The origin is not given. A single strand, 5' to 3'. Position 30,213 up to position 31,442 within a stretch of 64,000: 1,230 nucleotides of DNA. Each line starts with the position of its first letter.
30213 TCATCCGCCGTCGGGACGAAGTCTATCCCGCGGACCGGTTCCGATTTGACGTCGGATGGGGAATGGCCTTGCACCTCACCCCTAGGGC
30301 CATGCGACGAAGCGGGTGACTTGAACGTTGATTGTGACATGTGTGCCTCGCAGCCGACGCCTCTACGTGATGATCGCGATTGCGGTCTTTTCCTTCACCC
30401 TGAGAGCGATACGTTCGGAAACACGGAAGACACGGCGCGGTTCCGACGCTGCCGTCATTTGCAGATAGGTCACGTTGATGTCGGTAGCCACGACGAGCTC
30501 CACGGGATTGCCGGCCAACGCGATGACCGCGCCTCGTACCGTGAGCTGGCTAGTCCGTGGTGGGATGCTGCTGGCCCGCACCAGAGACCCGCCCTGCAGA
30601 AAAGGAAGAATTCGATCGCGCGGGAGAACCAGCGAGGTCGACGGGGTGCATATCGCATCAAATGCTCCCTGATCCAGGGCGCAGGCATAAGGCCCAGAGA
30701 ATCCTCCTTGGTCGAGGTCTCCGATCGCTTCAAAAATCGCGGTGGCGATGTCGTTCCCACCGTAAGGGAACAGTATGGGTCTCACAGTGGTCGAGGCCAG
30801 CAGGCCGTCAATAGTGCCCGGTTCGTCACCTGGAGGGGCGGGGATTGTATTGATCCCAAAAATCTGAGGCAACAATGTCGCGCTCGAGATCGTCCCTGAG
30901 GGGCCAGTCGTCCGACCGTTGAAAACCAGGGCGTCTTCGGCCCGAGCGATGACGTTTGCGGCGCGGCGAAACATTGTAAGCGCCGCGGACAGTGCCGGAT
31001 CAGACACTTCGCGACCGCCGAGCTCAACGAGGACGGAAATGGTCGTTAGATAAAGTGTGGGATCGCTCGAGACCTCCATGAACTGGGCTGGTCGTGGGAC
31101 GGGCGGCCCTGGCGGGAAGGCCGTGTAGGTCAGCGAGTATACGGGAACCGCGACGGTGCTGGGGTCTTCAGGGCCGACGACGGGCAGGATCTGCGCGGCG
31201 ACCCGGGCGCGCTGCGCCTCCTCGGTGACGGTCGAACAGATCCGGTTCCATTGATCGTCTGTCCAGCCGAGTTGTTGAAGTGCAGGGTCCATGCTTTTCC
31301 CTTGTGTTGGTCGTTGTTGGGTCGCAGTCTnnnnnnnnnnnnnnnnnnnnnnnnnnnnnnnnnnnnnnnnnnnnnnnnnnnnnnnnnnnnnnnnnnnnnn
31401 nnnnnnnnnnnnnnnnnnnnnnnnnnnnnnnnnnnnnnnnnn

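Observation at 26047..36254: Encapsulin shell gene in a tightly coupled operon lacking every canonical cargo type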

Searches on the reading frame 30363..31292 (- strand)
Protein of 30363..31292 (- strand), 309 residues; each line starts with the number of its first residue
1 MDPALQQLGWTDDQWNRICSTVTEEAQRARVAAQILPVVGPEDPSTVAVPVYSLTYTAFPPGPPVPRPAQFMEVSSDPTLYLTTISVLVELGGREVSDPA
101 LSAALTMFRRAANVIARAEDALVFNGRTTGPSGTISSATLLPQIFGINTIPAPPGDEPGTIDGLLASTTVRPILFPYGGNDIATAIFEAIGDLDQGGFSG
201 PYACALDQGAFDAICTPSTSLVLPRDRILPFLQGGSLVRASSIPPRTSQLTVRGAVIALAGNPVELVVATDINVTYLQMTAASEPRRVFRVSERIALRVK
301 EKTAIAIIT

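Call 3: search_protein_families(library=pfam, proteins=[window:30363-31292:-], max_evalue=0.01)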
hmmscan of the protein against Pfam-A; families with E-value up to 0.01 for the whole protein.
window:30363-31292:- (309 aa): 1 family
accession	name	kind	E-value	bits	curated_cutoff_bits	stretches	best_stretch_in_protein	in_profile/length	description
PF04454.18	Linocin_M18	-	6.1e-20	72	24.3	2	159-283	126-243/253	Encapsulating protein for peroxidase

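Call 4: search_protein_families(library=ncbifam, proteins=[window:30363-31292:-], max_evalue=0.01)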
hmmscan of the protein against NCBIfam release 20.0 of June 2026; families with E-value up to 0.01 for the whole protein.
window:30363-31292:- (309 aa): 1 family
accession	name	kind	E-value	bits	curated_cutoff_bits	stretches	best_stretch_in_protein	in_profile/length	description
NF041155.2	encap_f1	equivalog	2.4e-21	76.3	100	2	155-306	119-259/261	family 1 encapsulin nanocompartment shell protein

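Call 6: search_solved_structures(query=window:30363-31292:-, max_evalue=1, show_alignments=2)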
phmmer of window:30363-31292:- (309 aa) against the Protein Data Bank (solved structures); distinct sequences matched with E-value up to 1: 24.
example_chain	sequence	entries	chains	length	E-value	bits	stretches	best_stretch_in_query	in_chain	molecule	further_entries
9i8e_C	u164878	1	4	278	2.8e-09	39.8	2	12-128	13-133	Encapsulin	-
9i8f_C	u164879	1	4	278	5.7e-09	38.8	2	12-128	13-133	Encapsulin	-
4pt2_P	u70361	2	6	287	3.4e-05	26.5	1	184-306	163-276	Encapsulin protein | Type 1 encapsulin shell protein EncA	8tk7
7s4q_A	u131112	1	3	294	3.7e-05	26.3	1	184-306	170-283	EncA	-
7s20_A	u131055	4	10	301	4.2e-05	26.2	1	184-306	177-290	EncA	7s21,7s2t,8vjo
8v4n_A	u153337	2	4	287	4.5e-05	26.1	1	184-306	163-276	Type 1 encapsulin shell protein EncA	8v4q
9b9i_A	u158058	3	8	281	7.8e-05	25.3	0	12-81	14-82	Type 1 encapsulin shell protein EncA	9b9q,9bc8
7boj_A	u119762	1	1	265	0.00089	21.8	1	158-279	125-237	29 kDa antigen Cfp29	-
9fn9_A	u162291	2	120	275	0.00099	21.6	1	158-279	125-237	29 kDa antigen Cfp29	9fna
6i9g_A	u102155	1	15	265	0.0011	21.4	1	159-281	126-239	Linocin-M18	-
9e5e_A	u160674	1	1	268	0.0017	20.8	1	161-254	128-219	Bacteriocin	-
8u50_A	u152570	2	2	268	0.0023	20.4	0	161-282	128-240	Klebsiella pneumoniae family 1 encapsulin shell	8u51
7odw_A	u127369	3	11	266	0.0063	19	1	163-278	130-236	Linocin_M18 bacteriocin protein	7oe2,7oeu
6nj8_A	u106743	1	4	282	0.032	16.7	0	186-306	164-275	Encapsulating protein for a DyP-type peroxidase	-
9zw3_A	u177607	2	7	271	0.034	16.6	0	252-306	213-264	Type 1 encapsulin shell protein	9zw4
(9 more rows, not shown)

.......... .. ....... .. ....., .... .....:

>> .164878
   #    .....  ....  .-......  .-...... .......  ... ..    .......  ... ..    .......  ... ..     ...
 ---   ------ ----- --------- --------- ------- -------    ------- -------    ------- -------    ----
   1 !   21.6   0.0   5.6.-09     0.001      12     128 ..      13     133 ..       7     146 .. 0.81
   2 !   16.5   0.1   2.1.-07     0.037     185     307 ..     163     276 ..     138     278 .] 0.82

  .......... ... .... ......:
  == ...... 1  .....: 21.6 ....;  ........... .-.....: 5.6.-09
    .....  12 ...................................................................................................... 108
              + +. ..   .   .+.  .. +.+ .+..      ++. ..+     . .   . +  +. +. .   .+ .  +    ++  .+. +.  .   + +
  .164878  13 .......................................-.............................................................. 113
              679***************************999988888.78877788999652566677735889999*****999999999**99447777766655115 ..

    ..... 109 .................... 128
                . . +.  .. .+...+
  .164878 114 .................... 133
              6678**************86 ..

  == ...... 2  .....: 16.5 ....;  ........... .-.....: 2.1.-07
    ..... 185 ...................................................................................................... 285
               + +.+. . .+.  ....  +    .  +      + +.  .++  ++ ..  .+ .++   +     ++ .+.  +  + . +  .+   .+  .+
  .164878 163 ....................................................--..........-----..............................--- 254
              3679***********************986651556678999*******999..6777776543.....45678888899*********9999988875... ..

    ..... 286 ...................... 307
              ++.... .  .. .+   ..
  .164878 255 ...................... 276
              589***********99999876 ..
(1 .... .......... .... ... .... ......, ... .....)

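Call 7: find_homologous_proteins(query=window:30363-31292:-, max_evalue=0.001)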
Query window:30363-31292:- (309 aa): 444 proteins with E <= 0.001 among 8000 candidates; the best 120 are listed.
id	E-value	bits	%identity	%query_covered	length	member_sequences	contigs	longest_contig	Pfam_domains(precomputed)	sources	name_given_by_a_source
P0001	2.8e-195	665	100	100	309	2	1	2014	PF04454.19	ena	-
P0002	6.1e-139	480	76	100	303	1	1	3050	PF04454.19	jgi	jgi:uncharacterized linocin/CFP29 family protein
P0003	8.7e-135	467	73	100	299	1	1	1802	PF04454.19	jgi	jgi:uncharacterized linocin/CFP29 family protein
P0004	1.5e-133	463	75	100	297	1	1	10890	PF04454.19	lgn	-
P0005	4.1e-133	461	72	100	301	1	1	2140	PF04454.19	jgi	jgi:uncharacterized linocin/CFP29 family protein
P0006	5.3e-132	458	73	100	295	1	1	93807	PF04454.19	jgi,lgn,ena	-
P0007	1.1e-131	457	72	100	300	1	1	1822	PF04454.19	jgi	-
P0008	2.7e-131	455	72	100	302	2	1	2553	PF04454.19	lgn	-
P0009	2.7e-131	455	73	100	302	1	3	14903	PF04454.19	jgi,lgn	jgi:uncharacterized linocin/CFP29 family protein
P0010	2.0e-129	449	73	100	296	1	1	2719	PF04454.19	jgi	jgi:uncharacterized linocin/CFP29 family protein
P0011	1.5e-128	446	73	100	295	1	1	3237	PF04454.19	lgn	-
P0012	4.2e-127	441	69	100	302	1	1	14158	PF04454.19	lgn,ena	-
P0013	2.9e-126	439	70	100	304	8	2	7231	PF04454.19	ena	-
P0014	3.3e-126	439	69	100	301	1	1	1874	PF05065.20,PF04454.19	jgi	jgi:uncharacterized linocin/CFP29 family protein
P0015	2.5e-124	432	72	100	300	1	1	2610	PF04454.19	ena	-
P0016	2.0e-123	429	68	100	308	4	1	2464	PF04454.19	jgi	jgi:uncharacterized linocin/CFP29 family protein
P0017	3.1e-122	425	67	100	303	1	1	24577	PF04454.19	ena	-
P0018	5.6e-122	425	68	100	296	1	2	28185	PF04454.19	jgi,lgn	jgi:uncharacterized linocin/CFP29 family protein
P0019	2.0e-121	423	70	100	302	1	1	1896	PF04454.19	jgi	jgi:uncharacterized linocin/CFP29 family protein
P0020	7.7e-121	421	69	100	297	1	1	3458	PF04454.19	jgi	jgi:uncharacterized linocin/CFP29 family protein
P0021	3.6e-120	419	70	100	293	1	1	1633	PF04454.19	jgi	jgi:uncharacterized linocin/CFP29 family protein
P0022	2.7e-114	399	66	100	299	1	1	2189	PF04454.19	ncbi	-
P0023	7.3e-113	395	67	100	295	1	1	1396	PF04454.19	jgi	jgi:uncharacterized linocin/CFP29 family protein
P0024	1.2e-111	391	67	100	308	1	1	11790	PF04454.19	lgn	-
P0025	3.8e-89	317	70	77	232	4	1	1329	PF04454.19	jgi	jgi:hypothetical protein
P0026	1.0e-82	296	56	99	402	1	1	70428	PF04454.19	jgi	jgi:uncharacterized linocin/CFP29 family protein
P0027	1.6e-81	292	52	100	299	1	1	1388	PF04454.19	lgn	-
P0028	1.7e-81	292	52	100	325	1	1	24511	PF04454.19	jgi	jgi:uncharacterized linocin/CFP29 family protein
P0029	2.0e-81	292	52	99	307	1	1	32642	PF04454.19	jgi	jgi:uncharacterized linocin/CFP29 family protein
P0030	3.1e-81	291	52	100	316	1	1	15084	PF04454.19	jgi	jgi:uncharacterized linocin/CFP29 family protein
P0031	3.2e-81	291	55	100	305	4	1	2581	PF04454.19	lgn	-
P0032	1.1e-80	289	51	100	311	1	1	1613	PF04454.19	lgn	-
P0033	1.4e-80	289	55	100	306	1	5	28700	PF04454.19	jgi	jgi:hypothetical protein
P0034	2.1e-80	288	52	100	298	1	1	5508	PF04454.19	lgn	-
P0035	2.4e-80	288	52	100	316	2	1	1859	PF04454.19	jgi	jgi:uncharacterized linocin/CFP29 family protein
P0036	3.4e-80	287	52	100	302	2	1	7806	PF04454.19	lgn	-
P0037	3.6e-80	287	52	99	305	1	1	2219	PF04454.19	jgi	-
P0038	6.6e-80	287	52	100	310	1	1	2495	PF04454.19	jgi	jgi:uncharacterized linocin/CFP29 family protein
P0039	2.6e-79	285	50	100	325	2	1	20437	PF04454.19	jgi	jgi:uncharacterized linocin/CFP29 family protein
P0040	3.0e-79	284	51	100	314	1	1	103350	PF04454.19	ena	-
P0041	3.1e-79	284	55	100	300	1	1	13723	PF04454.19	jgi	jgi:uncharacterized linocin/CFP29 family protein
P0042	4.2e-79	284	54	100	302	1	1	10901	PF04454.19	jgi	jgi:uncharacterized linocin/CFP29 family protein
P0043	4.3e-79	284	51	100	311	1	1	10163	PF04454.19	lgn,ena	-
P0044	4.8e-79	284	53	100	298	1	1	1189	PF04454.19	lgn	-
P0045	7.6e-79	283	51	100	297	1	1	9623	PF04454.19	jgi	jgi:uncharacterized linocin/CFP29 family protein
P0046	8.5e-79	283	52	100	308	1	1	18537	PF04454.19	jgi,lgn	-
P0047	9.2e-79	283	52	100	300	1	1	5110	PF04454.19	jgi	jgi:uncharacterized linocin/CFP29 family protein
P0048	1.5e-78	282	53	100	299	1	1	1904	PF04454.19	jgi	jgi:Encapsulating protein for peroxidase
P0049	2.0e-78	282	51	100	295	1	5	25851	PF04454.19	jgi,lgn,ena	jgi:uncharacterized linocin/CFP29 family protein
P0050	2.0e-78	282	50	100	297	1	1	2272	PF04454.19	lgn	-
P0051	2.9e-78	281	53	100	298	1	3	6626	PF04454.19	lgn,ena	-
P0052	3.3e-78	281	53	100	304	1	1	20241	PF04454.19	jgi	jgi:uncharacterized linocin/CFP29 family protein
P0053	4.5e-78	281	50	100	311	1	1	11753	PF04454.19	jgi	jgi:uncharacterized linocin/CFP29 family protein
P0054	5.8e-78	280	51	100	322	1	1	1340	PF04454.19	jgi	jgi:uncharacterized linocin/CFP29 family protein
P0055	6.6e-78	280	53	100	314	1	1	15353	PF04454.19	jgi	jgi:hypothetical protein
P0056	7.0e-78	280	50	100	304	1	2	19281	PF04454.19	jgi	jgi:uncharacterized linocin/CFP29 family protein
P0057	8.2e-78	280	52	100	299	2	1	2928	PF04454.19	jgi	-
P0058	9.2e-78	280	49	100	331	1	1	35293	PF04454.19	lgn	-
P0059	9.7e-78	279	51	100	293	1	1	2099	PF04454.19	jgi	jgi:uncharacterized linocin/CFP29 family protein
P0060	1.0e-77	279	51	100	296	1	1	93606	PF04454.19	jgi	jgi:uncharacterized linocin/CFP29 family protein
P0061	1.3e-77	279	51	100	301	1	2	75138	PF04454.19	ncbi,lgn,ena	-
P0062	1.8e-77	279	52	100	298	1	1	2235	PF04454.19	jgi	-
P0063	2.5e-77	278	52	100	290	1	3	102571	PF04454.19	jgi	jgi:uncharacterized linocin/CFP29 family protein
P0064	3.2e-77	278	51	100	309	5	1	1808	PF04454.19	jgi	jgi:hypothetical protein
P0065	3.3e-77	278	52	100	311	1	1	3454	PF04454.19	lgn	-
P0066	3.5e-77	278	50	100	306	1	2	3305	PF04454.19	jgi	jgi:uncharacterized linocin/CFP29 family protein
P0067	4.2e-77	277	51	100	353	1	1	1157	PF04454.19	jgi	jgi:uncharacterized linocin/CFP29 family protein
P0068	4.2e-77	277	52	100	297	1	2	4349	PF04454.19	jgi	jgi:uncharacterized linocin/CFP29 family protein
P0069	4.5e-77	277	51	100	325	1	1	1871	PF04454.19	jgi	jgi:uncharacterized linocin/CFP29 family protein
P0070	5.3e-77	277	51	100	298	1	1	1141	PF04454.19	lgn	-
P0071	8.9e-77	276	53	100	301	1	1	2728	PF04454.19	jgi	jgi:uncharacterized linocin/CFP29 family protein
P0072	9.4e-77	276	51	100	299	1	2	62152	PF04454.19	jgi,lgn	jgi:uncharacterized linocin/CFP29 family protein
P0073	9.5e-77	276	50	100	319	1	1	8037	PF04454.19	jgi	jgi:uncharacterized linocin/CFP29 family protein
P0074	1.2e-76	276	50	100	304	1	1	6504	PF04454.19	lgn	-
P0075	1.2e-76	276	54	100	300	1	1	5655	PF04454.19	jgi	jgi:uncharacterized linocin/CFP29 family protein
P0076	1.3e-76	276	50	100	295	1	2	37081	PF04454.19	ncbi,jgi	ncbi:MAG: hypothetical protein RL685_776 [Pseudomonadota bacterium]|jgi:uncharacterized linocin/CFP2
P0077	1.5e-76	276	53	100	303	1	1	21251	PF04454.19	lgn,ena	-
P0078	1.6e-76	275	59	49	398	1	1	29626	PF04454.19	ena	-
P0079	1.6e-76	275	52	100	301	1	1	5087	PF04454.19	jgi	jgi:uncharacterized linocin/CFP29 family protein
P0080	1.7e-76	275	55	100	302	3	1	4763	PF04454.19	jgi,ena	-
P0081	1.8e-76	275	51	100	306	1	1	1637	PF04454.19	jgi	jgi:uncharacterized linocin/CFP29 family protein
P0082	1.8e-76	275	52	99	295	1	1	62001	PF04454.19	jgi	jgi:hypothetical protein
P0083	2.1e-76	275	51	100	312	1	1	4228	PF04454.19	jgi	jgi:uncharacterized linocin/CFP29 family protein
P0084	2.2e-76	275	50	100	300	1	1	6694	PF04454.19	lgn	-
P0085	2.3e-76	275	52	100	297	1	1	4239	PF04454.19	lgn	-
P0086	2.7e-76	275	50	100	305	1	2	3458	PF04454.19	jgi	jgi:uncharacterized linocin/CFP29 family protein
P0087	3.1e-76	274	53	100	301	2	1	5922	PF04454.19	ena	-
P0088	3.5e-76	274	50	100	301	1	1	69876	PF04454.19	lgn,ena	-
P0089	3.6e-76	274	51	99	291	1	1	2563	PF04454.19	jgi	jgi:uncharacterized linocin/CFP29 family protein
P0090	3.6e-76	274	52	99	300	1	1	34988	PF04454.19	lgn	-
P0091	4.0e-76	274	49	100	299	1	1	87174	PF04454.19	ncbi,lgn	-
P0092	4.3e-76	274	50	100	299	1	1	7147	PF04454.19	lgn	-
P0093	4.6e-76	274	51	100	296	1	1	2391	PF04454.19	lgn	-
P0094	5.1e-76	274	49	100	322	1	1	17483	PF04454.19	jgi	jgi:uncharacterized linocin/CFP29 family protein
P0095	5.9e-76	274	52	100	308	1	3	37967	PF04454.19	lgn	-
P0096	6.3e-76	274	48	100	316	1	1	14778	PF04454.19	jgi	jgi:uncharacterized linocin/CFP29 family protein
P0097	6.7e-76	273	50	100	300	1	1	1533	PF04454.19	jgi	jgi:hypothetical protein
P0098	7.0e-76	273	50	100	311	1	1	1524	PF04454.19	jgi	jgi:uncharacterized linocin/CFP29 family protein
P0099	7.2e-76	273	51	100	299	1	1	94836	PF04454.19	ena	-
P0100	7.5e-76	273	49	100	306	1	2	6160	PF04454.19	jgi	jgi:uncharacterized linocin/CFP29 family protein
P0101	7.9e-76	273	49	100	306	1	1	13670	PF04454.19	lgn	-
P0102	9.6e-76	273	48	100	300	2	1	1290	PF04454.19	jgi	jgi:uncharacterized linocin/CFP29 family protein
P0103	1.0e-75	273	50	100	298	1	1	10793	PF04454.19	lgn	-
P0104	1.1e-75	273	50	100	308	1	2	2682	PF04454.19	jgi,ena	-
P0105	1.2e-75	273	50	100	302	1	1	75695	PF04454.19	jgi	jgi:uncharacterized linocin/CFP29 family protein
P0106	1.3e-75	272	53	100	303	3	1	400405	PF04454.19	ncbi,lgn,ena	-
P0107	1.3e-75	272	51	100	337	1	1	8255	PF04454.19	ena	-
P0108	1.3e-75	272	50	100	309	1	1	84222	PF04454.19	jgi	jgi:hypothetical protein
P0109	1.4e-75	272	52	99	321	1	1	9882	PF04454.19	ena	-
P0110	1.6e-75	272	49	100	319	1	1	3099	PF04454.19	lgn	-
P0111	2.3e-75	272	53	100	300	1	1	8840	PF04454.19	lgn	-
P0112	2.8e-75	271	51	100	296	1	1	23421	PF04454.19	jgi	jgi:uncharacterized linocin/CFP29 family protein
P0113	3.1e-75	271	52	100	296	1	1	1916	PF04454.19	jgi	jgi:uncharacterized linocin/CFP29 family protein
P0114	3.2e-75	271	52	100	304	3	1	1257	PF04454.19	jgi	jgi:uncharacterized linocin/CFP29 family protein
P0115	3.6e-75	271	51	100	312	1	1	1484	PF04454.19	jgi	-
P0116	4.2e-75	271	50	100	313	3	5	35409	PF04454.19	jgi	jgi:uncharacterized linocin/CFP29 family protein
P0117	5.5e-75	270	50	100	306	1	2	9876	PF04454.19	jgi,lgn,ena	jgi:uncharacterized linocin/CFP29 family protein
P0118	6.5e-75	270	48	100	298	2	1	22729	PF04454.19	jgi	jgi:uncharacterized linocin/CFP29 family protein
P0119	6.7e-75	270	51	100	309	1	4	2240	PF04454.19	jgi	jgi:uncharacterized linocin/CFP29 family protein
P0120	7.0e-75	270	50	99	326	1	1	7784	PF04454.19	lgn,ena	-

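Call 8: find_encoding_contigs(protein=P0006, flank=10000, max_places=2)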
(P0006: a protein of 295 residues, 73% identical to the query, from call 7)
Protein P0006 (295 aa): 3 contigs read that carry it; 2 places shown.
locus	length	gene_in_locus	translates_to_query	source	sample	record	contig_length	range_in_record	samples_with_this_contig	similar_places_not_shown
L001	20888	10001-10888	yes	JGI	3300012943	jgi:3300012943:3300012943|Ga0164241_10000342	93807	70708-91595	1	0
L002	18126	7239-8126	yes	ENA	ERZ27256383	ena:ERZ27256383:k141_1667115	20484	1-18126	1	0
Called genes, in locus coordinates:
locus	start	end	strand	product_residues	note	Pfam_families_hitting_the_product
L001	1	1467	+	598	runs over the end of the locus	-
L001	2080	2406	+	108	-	PF05635:23S_rRNA_IVP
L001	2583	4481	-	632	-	-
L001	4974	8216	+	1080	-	PF00211:Guanylate_cyc, PF13191:AAA_16, PF07719:TPR_2 (faint), PF17874:TPR_MalT (faint), PF13424:TPR_12 (weak)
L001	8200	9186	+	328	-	PF11578:DUF3237, PF01152:Bac_globin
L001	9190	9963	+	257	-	-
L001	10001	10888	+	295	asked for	PF04454:Linocin_M18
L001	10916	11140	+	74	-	-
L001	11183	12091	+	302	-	PF11578:DUF3237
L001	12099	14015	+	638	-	PF01266:DAO, PF01593:Amino_oxidase, PF13450:NAD_binding_8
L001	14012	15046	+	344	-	PF00348:polyprenyl_synt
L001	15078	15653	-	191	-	PF04828:GFA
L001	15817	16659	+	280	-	-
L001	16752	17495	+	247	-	PF00089:Trypsin (weak)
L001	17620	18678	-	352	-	-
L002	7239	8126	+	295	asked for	PF04454:Linocin_M18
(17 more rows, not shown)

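Call 9: find_encoding_contigs(protein=P0106, flank=10000, max_places=2)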
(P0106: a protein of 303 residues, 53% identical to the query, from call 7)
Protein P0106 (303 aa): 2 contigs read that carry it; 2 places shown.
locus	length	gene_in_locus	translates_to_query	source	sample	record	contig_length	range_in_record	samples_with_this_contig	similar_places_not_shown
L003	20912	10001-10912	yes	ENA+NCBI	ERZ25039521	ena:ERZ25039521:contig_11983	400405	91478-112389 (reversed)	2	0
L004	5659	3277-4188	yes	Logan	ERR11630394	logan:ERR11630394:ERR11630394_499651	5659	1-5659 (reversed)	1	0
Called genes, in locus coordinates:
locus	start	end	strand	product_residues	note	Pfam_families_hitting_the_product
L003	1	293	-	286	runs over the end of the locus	PF13525:YfiO (faint), PF07719:TPR_2 (faint), PF13174:TPR_6 (faint)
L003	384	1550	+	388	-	-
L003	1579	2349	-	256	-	PF00196:GerE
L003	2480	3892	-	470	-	PF00069:Pkinase, PF07714:PK_Tyr_Ser-Thr, PF14531:Kinase-like (weak), PF00027:cNMP_binding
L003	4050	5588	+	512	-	PF01590:GAF, PF13185:GAF_2, PF00158:Sigma54_activat, PF14532:Sigma54_activ_2, PF00004:AAA, PF07728:AAA_5, PF25601:AAA_lid_14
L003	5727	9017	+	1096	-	PF00211:Guanylate_cyc, PF13191:AAA_16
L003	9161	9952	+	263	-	-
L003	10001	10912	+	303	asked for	PF04454:Linocin_M18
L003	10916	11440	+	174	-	-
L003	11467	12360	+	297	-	PF11578:DUF3237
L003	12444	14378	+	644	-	PF01593:Amino_oxidase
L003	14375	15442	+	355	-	PF00348:polyprenyl_synt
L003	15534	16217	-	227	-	-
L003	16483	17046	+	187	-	PF08207:EFP_N, PF01132:EFP, PF09285:Elong-fact-P_C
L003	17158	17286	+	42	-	-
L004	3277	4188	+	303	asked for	PF04454:Linocin_M18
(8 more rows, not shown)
